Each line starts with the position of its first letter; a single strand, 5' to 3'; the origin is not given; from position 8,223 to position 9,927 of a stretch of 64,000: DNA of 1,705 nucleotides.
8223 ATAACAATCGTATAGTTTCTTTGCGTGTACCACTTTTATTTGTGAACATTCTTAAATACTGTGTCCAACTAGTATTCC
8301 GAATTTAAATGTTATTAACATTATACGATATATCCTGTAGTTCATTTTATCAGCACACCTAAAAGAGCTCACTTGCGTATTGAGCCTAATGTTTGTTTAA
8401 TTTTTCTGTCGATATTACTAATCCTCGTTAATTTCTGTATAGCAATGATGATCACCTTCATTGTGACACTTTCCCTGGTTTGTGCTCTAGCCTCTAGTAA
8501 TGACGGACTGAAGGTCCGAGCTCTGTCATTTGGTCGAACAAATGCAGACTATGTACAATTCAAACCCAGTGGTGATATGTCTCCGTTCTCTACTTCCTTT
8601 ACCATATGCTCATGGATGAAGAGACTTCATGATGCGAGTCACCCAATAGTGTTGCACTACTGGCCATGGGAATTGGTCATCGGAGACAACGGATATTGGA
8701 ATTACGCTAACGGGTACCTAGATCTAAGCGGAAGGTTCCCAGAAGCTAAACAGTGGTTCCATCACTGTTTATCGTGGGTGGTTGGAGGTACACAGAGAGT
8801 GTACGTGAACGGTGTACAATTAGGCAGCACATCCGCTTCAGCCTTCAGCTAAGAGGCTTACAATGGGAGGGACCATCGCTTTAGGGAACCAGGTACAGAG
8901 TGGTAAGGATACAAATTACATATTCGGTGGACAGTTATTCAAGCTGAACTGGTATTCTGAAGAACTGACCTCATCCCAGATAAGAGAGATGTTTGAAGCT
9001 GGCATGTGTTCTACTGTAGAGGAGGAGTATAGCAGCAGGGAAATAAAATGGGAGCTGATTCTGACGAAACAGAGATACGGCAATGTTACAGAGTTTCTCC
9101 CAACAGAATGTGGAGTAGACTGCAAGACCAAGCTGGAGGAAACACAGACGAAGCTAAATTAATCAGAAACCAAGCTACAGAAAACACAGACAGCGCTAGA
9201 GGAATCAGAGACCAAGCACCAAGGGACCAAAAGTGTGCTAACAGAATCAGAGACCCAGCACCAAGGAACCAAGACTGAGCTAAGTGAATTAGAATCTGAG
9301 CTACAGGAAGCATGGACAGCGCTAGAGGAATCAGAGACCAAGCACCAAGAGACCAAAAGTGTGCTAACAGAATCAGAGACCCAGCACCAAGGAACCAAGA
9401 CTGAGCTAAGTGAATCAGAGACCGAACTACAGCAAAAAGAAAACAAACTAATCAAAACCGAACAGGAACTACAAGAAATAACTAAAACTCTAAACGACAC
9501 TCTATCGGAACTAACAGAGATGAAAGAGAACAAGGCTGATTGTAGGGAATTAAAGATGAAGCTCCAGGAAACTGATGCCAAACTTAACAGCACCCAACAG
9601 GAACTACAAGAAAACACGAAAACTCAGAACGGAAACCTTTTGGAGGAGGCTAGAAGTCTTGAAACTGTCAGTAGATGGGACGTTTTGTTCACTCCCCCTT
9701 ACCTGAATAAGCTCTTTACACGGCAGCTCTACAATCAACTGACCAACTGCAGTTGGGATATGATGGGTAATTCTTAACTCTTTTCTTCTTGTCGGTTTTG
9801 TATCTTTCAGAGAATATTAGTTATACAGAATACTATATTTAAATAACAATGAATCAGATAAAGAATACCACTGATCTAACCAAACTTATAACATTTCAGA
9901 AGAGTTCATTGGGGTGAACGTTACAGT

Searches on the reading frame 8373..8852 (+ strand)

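Call 26: search_protein_families(library=pfam, proteins=[window:8373-8852:+], max_evalue=0.001)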
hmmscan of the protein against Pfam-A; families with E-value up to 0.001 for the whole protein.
window:8373-8852:+ (159 aa): 1 family
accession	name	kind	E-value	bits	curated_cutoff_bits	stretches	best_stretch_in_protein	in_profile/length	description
PF13385.13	Laminin_G_3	-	3.8e-08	34.1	27.6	1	56-155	2-107/151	Concanavalin A-like lectin/glucanases superfamily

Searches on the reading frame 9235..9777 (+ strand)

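Call 26: search_protein_families(library=pfam, proteins=[window:9235-9777:+], max_evalue=0.001)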
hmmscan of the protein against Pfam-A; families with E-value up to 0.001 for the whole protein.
window:9235-9777:+ (180 aa): 1 family
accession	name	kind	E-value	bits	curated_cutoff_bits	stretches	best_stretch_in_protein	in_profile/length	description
PF12795.12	MscS_porin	-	1.1e-05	25.6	34.4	0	5-77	69-141/238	Mechanosensitive ion channel porin domain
